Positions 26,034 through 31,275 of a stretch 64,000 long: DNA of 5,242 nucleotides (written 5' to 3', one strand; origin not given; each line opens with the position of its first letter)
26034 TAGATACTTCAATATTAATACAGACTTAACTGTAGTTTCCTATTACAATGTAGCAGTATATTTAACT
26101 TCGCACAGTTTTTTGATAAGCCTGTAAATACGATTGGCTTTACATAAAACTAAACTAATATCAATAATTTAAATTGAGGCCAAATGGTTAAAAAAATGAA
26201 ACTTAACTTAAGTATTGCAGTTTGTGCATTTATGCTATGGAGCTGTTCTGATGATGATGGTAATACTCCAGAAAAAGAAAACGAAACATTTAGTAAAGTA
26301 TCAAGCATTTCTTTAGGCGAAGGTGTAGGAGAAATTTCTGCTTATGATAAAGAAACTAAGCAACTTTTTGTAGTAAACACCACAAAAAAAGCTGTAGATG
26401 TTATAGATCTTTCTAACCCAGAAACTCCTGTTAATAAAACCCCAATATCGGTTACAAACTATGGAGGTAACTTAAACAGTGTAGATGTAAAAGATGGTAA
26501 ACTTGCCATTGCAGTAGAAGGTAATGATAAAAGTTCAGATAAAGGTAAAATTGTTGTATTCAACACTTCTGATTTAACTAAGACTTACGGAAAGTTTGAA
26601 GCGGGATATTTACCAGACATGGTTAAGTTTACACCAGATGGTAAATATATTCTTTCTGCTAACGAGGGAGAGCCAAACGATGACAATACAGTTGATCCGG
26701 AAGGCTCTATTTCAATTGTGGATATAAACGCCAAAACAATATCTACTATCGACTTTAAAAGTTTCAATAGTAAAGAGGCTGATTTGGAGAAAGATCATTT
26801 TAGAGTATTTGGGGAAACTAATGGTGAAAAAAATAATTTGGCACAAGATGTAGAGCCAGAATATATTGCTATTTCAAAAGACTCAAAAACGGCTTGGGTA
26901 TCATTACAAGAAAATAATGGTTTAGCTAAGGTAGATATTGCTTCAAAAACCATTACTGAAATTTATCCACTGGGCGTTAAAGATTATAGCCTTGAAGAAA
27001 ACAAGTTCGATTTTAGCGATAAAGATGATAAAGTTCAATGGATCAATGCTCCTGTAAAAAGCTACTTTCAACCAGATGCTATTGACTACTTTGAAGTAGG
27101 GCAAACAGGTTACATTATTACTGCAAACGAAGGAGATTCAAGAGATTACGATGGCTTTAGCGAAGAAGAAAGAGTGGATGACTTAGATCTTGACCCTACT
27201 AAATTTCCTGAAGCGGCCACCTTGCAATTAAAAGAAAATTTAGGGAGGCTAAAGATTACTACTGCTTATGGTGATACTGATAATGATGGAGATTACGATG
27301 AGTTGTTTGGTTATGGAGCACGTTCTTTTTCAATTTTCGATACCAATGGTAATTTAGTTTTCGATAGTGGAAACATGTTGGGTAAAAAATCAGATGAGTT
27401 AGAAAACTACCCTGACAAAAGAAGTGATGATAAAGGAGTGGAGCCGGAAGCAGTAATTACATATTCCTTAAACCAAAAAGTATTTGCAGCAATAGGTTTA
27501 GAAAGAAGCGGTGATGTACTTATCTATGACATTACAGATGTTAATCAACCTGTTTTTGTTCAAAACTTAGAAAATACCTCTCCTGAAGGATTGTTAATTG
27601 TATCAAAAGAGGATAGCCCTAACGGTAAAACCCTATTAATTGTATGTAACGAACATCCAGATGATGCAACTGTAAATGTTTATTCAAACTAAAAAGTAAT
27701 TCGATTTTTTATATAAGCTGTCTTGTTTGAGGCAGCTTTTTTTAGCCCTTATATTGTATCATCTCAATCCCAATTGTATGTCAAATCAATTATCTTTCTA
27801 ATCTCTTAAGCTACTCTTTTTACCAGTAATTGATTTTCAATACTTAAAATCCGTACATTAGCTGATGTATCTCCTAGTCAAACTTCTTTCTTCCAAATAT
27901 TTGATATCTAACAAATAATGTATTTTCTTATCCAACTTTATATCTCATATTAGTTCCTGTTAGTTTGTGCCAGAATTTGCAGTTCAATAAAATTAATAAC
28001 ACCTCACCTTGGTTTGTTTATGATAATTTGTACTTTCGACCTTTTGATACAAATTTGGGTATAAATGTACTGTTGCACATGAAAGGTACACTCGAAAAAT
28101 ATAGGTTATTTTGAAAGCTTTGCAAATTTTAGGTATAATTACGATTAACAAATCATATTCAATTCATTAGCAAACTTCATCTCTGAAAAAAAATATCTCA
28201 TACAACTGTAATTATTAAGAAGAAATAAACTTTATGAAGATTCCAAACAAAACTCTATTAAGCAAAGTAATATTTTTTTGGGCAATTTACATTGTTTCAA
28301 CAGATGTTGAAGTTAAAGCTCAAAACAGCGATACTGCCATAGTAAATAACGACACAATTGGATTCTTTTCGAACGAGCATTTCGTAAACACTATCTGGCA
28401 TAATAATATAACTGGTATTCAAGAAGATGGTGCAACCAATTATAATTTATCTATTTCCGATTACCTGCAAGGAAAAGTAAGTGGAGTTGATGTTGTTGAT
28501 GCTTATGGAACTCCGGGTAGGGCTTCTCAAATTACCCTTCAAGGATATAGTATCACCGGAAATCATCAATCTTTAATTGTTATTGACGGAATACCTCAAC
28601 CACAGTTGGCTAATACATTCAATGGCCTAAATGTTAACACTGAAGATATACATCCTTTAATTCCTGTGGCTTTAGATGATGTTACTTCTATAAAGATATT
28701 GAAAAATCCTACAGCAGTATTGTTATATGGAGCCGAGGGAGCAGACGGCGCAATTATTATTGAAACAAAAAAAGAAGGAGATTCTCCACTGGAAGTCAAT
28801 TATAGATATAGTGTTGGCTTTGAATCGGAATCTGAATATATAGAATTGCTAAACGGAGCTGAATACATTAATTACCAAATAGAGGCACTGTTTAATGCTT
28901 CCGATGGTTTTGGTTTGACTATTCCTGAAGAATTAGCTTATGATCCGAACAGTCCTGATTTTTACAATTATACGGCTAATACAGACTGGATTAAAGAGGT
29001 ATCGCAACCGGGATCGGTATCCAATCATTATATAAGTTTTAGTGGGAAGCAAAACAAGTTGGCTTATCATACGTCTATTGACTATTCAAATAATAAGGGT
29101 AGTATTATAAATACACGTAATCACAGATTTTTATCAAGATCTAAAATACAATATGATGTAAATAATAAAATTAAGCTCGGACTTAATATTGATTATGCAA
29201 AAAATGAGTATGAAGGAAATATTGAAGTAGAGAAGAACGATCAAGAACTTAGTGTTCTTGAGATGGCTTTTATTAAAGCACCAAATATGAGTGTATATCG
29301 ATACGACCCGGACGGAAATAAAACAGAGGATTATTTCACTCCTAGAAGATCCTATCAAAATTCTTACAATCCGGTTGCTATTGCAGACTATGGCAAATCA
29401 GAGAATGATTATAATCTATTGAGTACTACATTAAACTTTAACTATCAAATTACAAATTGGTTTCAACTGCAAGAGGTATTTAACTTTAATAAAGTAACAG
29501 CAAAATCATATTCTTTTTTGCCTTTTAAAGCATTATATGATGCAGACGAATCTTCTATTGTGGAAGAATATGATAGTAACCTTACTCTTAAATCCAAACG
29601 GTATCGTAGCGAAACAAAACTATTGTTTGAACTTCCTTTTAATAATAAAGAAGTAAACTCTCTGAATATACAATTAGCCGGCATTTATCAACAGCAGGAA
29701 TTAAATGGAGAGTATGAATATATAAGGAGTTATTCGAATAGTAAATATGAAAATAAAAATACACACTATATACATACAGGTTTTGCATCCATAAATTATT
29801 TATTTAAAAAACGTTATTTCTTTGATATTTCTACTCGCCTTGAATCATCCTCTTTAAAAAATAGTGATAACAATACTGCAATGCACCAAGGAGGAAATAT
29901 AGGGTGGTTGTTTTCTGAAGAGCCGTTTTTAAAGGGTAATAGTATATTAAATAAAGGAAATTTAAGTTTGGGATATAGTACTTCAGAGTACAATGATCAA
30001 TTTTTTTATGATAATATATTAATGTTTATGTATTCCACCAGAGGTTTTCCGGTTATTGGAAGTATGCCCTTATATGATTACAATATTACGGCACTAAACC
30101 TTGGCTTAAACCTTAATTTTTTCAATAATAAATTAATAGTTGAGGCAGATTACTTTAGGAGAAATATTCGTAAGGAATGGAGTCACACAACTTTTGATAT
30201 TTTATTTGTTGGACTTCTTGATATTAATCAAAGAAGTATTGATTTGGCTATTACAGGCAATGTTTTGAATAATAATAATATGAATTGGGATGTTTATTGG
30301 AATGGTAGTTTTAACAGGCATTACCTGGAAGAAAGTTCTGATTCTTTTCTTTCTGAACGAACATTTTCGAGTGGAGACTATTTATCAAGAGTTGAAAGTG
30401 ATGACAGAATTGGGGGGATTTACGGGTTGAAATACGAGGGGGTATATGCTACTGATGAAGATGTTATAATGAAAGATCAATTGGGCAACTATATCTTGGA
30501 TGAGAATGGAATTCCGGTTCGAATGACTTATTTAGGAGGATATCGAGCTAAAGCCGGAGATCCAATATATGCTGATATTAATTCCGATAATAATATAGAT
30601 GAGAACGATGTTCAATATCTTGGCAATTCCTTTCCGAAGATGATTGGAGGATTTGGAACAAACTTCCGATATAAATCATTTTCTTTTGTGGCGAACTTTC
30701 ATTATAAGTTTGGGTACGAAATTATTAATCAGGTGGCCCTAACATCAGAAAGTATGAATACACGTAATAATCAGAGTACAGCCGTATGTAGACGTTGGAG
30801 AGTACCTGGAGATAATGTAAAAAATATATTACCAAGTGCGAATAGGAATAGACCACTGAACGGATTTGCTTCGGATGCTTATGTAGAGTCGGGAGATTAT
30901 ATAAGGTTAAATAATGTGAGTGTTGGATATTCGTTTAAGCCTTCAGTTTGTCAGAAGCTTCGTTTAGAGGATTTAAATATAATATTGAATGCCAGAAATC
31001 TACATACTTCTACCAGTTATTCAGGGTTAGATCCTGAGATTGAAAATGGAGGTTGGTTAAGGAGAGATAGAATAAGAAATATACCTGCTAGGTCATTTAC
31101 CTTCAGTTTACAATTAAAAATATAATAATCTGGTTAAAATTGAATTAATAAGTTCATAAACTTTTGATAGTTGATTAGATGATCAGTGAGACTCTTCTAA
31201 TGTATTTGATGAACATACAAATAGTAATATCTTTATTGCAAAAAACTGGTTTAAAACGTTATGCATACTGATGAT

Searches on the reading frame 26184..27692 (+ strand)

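Call 61: search_protein_families(library=pfam, proteins=[window:26184-27692:+], max_evalue=0.001)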
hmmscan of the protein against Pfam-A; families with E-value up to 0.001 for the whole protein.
window:26184-27692:+ (502 aa): 1 family
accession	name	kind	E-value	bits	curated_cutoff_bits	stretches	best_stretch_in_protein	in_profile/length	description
PF22494.2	choice_anch_I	-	2.1e-101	340.6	32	1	46-500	12-487/489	Choice-of-anchor I domain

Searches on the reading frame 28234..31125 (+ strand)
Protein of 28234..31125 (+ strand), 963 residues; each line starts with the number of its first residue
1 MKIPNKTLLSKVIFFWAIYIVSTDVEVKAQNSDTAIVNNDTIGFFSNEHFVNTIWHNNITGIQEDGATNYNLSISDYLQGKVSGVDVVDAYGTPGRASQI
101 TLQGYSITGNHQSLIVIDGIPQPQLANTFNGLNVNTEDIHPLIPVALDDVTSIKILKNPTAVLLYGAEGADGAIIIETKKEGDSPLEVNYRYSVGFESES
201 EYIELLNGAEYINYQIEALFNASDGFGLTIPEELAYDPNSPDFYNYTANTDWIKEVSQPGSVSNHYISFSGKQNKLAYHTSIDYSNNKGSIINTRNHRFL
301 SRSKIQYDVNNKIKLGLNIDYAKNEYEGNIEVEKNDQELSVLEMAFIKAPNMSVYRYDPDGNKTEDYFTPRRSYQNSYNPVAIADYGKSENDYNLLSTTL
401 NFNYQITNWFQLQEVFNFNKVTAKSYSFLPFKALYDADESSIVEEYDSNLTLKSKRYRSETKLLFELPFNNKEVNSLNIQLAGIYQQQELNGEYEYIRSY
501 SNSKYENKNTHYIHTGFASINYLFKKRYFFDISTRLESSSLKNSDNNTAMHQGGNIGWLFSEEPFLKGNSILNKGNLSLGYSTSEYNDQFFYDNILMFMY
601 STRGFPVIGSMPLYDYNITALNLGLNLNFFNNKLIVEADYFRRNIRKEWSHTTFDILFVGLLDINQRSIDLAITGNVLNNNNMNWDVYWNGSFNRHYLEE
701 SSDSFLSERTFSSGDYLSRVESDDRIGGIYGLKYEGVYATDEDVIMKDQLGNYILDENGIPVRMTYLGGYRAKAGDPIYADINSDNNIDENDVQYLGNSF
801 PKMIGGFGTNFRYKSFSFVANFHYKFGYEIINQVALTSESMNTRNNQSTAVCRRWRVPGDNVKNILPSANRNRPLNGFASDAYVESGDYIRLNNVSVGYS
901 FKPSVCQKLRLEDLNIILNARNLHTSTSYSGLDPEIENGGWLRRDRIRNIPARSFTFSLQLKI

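Call 61: search_protein_families(library=pfam, proteins=[window:28234-31125:+], max_evalue=0.001)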
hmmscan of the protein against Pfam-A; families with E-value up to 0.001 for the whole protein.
window:28234-31125:+ (963 aa): 1 family
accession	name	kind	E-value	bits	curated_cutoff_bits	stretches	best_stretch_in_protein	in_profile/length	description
PF07715.20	Plug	-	4.5e-09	37.2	23.9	1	71-172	22-106/107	TonB-dependent Receptor Plug Domain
